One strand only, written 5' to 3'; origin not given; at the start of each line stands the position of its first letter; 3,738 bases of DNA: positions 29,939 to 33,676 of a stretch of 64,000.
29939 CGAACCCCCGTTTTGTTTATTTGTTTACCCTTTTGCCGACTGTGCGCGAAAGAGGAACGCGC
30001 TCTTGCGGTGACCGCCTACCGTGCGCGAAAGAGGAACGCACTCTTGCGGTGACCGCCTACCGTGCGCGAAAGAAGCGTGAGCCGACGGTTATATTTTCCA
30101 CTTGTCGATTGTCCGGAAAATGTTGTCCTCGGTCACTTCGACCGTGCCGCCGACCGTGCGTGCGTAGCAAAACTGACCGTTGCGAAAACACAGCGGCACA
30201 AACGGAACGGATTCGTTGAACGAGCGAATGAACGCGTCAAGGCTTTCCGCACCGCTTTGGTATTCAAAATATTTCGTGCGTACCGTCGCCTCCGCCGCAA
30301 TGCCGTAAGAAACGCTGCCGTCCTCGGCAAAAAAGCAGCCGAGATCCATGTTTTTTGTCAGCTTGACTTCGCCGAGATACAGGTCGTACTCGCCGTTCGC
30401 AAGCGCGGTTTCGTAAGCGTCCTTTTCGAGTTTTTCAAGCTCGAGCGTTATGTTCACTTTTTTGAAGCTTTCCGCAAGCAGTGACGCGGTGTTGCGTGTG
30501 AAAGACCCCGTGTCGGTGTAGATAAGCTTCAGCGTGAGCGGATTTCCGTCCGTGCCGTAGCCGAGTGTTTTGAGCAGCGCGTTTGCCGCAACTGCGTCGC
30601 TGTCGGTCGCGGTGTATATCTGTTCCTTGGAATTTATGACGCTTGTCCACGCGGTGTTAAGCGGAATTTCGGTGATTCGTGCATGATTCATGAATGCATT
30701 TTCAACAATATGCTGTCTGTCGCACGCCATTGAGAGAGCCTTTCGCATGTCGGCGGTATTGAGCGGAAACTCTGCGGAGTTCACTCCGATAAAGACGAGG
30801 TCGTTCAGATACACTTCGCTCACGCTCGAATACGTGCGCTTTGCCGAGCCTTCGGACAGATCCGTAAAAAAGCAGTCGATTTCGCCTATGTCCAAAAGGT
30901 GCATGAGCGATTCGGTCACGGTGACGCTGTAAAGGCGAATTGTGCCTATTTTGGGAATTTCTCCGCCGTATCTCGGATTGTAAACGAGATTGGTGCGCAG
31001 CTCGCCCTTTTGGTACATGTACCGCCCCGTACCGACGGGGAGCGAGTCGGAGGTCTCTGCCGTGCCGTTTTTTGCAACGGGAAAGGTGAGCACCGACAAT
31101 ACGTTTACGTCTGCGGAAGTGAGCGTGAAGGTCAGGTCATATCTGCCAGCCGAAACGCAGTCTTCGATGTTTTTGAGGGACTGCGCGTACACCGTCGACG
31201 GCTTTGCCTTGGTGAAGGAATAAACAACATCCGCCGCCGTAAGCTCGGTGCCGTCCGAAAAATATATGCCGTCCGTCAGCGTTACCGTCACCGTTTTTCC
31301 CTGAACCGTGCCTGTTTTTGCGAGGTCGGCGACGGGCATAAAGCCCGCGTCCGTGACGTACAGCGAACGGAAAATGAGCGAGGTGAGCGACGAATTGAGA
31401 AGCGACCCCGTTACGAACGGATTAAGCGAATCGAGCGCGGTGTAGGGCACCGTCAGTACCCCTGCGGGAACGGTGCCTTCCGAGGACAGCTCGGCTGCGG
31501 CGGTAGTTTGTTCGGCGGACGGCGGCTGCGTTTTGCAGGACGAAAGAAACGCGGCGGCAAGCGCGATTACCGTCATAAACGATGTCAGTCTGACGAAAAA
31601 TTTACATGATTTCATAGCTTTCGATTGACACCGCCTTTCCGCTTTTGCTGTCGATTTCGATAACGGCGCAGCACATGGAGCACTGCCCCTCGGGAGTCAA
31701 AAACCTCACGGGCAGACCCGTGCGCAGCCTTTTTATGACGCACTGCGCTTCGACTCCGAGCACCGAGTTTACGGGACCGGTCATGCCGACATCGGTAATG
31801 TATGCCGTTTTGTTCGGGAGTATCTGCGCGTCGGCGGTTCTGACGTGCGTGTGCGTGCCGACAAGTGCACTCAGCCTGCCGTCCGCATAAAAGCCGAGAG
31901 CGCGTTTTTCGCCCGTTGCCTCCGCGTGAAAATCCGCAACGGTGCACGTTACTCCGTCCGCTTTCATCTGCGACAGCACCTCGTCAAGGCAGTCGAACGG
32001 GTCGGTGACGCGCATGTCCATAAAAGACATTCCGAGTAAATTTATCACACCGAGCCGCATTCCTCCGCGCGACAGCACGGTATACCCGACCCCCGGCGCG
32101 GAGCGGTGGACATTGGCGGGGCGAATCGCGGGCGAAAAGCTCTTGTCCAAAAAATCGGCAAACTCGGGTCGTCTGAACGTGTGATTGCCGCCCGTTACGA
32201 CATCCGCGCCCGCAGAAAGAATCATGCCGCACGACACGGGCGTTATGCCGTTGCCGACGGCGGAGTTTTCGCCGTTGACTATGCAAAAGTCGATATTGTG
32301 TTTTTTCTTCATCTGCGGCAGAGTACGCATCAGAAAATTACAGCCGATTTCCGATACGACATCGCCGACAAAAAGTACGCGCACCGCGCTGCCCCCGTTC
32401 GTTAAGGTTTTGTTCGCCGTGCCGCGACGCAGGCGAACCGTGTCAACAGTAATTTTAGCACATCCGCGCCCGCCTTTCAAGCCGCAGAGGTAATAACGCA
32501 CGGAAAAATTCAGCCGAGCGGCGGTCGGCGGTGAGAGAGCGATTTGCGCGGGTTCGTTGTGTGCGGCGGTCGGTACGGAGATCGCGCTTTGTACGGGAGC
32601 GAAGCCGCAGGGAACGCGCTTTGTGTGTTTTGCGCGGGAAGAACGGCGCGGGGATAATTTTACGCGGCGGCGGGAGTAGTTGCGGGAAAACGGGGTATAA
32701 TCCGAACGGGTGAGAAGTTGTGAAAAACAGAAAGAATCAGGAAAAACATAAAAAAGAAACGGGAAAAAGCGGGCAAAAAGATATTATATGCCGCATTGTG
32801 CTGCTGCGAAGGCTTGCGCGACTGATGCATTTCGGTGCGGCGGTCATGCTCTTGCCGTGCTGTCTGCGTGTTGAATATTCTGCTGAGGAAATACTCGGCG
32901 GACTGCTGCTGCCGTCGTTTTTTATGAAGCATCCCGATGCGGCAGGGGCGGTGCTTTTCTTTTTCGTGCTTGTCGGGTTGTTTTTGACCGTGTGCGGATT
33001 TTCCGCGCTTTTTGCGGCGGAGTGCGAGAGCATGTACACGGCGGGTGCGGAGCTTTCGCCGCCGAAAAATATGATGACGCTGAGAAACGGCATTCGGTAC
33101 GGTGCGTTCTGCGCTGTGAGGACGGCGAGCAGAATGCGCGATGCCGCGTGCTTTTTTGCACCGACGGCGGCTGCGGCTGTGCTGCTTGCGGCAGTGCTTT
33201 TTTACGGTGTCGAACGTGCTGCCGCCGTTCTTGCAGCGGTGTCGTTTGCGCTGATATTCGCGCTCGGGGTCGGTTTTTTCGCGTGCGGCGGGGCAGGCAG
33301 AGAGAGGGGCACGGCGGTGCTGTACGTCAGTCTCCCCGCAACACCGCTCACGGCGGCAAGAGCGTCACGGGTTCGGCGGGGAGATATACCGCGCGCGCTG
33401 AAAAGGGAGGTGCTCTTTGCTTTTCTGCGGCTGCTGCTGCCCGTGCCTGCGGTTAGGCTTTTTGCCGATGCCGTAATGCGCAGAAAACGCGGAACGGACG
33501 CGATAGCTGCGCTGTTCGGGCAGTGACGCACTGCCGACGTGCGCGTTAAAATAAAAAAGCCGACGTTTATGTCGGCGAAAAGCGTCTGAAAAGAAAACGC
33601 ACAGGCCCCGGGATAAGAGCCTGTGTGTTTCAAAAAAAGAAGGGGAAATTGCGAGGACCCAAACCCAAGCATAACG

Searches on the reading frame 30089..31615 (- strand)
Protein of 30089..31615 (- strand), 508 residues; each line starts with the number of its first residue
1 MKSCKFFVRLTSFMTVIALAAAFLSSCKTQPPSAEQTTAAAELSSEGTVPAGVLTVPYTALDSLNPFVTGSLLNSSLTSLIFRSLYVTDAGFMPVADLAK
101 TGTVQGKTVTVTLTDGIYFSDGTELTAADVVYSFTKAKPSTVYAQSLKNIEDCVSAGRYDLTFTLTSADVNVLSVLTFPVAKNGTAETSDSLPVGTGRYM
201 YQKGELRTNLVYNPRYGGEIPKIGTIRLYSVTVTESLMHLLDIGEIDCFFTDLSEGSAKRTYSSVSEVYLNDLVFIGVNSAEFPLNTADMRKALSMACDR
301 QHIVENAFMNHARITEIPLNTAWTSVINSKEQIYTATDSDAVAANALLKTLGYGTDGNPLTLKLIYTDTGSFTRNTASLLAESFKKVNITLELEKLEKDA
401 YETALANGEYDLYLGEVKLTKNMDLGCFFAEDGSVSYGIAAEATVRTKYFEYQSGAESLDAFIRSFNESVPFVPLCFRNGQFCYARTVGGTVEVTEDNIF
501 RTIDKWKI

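Call 24: search_protein_families(library=pfam, proteins=[window:30089-31615:-], max_evalue=0.1)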
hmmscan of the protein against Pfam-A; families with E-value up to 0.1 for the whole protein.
window:30089-31615:- (508 aa): 2 families
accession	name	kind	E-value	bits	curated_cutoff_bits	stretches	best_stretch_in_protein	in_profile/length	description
PF00496.27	SBP_bac_5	-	8.7e-44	150.5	32.4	1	96-415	4-344/368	Bacterial extracellular solute-binding proteins, family 5 Middle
PF16573.10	CLP1_N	-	0.013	16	22.3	1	105-151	14-59/92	N-terminal beta-sandwich domain of polyadenylation factor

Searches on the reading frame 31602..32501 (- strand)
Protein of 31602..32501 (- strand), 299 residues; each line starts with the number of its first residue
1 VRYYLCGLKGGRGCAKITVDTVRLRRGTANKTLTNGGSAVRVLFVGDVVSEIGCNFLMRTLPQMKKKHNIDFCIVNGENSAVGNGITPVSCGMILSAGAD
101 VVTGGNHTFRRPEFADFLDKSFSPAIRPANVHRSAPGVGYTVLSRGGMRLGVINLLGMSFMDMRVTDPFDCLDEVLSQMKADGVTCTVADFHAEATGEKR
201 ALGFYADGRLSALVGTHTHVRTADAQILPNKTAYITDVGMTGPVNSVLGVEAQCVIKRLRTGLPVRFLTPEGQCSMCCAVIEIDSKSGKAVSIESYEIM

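Call 24: search_protein_families(library=pfam, proteins=[window:31602-32501:-], max_evalue=0.1)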
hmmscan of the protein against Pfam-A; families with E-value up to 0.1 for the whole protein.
window:31602-32501:- (299 aa): 2 families
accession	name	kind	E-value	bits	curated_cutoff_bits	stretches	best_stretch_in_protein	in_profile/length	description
PF13277.11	YmdB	-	1.5e-93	313.2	27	1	43-294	1-251/253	YmdB-like protein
PF00149.33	Metallophos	-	3.9e-09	37.7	21.5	1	41-220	2-190/191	Calcineurin-like phosphoesterase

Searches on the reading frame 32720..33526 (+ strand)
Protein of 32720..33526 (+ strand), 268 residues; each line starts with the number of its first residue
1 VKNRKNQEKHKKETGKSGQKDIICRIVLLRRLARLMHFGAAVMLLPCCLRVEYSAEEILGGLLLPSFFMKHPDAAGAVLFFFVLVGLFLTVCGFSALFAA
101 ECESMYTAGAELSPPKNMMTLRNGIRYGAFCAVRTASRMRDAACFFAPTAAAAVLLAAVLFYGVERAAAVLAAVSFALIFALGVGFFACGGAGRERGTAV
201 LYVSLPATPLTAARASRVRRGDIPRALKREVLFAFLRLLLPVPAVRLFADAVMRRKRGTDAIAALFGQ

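Call 24: search_protein_families(library=pfam, proteins=[window:32720-33526:+], max_evalue=0.1)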
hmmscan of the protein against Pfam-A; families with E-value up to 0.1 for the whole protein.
window:32720-33526:+ (268 aa): 0 families

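Call 53: search_protein_families(library=padloc, proteins=[window:32720-33526:+], max_evalue=0.1)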
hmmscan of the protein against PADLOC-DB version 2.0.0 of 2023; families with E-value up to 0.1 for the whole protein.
window:32720-33526:+ (268 aa): 0 families

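Call 54: search_protein_families(library=phrogs, proteins=[window:32720-33526:+], max_evalue=0.1)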
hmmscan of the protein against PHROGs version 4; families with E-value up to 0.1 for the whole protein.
window:32720-33526:+ (268 aa): 0 families
